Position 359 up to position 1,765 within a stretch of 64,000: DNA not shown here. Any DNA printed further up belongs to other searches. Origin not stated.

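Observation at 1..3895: Hxs-like paired radical-SAM/SPASM locus with a (His-Ser-Gln)n repeat protein and duplicated HxsD-like genes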

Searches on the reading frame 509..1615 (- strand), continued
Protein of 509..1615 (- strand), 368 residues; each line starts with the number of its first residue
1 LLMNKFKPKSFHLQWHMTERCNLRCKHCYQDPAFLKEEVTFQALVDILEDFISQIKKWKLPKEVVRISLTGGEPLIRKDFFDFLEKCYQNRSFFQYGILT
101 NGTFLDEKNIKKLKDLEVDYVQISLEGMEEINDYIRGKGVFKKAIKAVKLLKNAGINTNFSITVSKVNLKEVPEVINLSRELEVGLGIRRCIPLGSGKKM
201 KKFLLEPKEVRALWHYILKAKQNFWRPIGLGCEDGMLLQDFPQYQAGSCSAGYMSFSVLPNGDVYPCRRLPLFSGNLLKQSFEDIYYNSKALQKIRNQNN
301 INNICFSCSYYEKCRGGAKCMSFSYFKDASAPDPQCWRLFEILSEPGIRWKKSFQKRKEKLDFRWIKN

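Call 39: find_encoding_contigs(protein=P0018, flank=7000, max_places=2)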
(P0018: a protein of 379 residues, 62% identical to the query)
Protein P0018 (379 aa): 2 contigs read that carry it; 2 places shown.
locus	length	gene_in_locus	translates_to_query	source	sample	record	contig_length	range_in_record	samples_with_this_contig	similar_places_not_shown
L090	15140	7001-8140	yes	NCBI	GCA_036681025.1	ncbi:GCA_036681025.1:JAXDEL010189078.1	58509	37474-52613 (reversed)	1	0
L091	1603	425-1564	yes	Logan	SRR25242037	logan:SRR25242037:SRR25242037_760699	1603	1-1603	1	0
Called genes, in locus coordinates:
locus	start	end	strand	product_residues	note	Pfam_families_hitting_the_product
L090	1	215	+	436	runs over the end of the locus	PF25788:Ig_Rha78A_N (weak), PF18911:PKD_4 (weak)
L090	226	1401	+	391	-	-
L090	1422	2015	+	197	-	-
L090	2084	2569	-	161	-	-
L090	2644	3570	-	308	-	PF04055:Radical_SAM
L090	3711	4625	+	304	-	PF04055:Radical_SAM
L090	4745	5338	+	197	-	PF27806:HxsD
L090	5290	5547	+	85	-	-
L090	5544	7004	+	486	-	PF13353:Fer4_12, PF04055:Radical_SAM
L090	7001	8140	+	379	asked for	PF04055:Radical_SAM, PF13186:SPASM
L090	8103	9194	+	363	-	PF04055:Radical_SAM, PF13186:SPASM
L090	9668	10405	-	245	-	-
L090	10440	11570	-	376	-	PF01478:Peptidase_A24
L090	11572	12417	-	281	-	PF04055:Radical_SAM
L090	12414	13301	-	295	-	PF04055:Radical_SAM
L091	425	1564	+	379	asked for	PF04055:Radical_SAM, PF13186:SPASM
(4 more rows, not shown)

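Call 64: search_protein_families(library=pfam, proteins=[L085:4598-5341:+, L085:9727-10095:+, L085:10149-10670:+, L008:3391-3600:+], max_evalue=0.01)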
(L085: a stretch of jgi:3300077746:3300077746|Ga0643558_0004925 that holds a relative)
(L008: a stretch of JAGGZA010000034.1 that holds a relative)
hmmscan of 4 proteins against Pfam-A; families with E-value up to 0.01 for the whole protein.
L085:4598-5341:+ (247 aa): 0 families

L085:9727-10095:+ (122 aa): 0 families

L085:10149-10670:+ (173 aa): 1 family
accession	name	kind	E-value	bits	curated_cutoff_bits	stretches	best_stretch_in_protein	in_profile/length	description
PF14147.11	Spore_YhaL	-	0.0075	16.4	27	0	9-35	3-29/52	Sporulation protein YhaL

L008:3391-3600:+ (69 aa): 0 families

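Call 66: search_solved_structures(query=window:509-1615:-, max_evalue=0.00001)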
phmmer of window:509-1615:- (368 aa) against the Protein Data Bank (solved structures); distinct sequences matched with E-value up to 0.00001: 10.
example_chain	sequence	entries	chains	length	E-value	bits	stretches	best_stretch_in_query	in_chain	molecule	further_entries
6efn_A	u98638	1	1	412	1.3e-16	64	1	9-294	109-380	Sporulation killing factor maturation protein SkfB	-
6c8v_A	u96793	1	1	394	1.2e-14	57.5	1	13-336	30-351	Coenzyme PQQ synthesis protein E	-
5wgg_A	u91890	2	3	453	2e-14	56.7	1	14-330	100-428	Radical SAM domain protein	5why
1tv7_A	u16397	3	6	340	1.7e-11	47.1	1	13-168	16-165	Molybdenum cofactor biosynthesis protein A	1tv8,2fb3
2fb2_A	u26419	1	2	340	2.5e-11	46.5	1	14-168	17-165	Molybdenum cofactor biosynthesis protein A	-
4k36_A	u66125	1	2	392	2.1e-10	43.5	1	19-321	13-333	Anaerobic sulfatase-maturating enzyme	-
7tol_A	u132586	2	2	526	8.9e-09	38.1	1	16-206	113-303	glycerol dibiphytanyl glycerol tetraether - macrocyclic archaeol synthase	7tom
8wm2_A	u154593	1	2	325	9.7e-07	31.4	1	7-133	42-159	Fe-S radical SAM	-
7vob_C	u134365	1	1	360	1.2e-06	31.1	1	15-191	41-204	Cytosylglucuronate decarboxylase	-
7voc_C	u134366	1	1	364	1.3e-06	31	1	15-191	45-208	Cytosylglucuronate decarboxylase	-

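Call 69: find_related_loci(query=A1, collection=viral_contigs, flank=6000)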
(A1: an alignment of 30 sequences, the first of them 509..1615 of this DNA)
Query A1 (368 aa) in viral_contigs; peptide patterns used: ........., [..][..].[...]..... (x = any residue, [..] = any of these).
600 stretches matched a pattern (row limit reached: there are more); 512 encode a relative of the query (tblastn E <= 1e-3); the best 80 are kept; 80 distinct loci.
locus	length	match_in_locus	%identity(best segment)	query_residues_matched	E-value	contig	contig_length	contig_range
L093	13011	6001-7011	30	2-338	3e-49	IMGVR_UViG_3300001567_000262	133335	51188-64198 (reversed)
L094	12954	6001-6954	31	13-336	3e-43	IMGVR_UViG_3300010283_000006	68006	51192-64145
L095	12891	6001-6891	29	12-316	1e-24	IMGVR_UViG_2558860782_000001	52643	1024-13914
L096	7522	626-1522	28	13-319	2e-20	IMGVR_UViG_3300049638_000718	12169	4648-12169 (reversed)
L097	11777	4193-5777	26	11-269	3e-20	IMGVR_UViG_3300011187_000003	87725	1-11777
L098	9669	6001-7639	29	13-270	8e-16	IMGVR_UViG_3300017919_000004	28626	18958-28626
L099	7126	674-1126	32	17-177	8e-16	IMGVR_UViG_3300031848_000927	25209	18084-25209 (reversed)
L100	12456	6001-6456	28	17-177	2e-15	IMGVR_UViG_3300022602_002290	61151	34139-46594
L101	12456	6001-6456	31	17-177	2e-15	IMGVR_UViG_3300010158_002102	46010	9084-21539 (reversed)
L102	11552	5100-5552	32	17-177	2e-15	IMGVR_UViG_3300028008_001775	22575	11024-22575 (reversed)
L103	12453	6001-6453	32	17-177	5e-15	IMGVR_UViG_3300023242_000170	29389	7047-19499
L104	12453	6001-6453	30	17-176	4e-15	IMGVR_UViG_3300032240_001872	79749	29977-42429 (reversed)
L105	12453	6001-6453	32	17-177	5e-15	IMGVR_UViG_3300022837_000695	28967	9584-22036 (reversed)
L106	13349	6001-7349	32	7-283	2e-14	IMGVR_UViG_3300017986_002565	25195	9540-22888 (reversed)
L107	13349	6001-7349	32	7-283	2e-14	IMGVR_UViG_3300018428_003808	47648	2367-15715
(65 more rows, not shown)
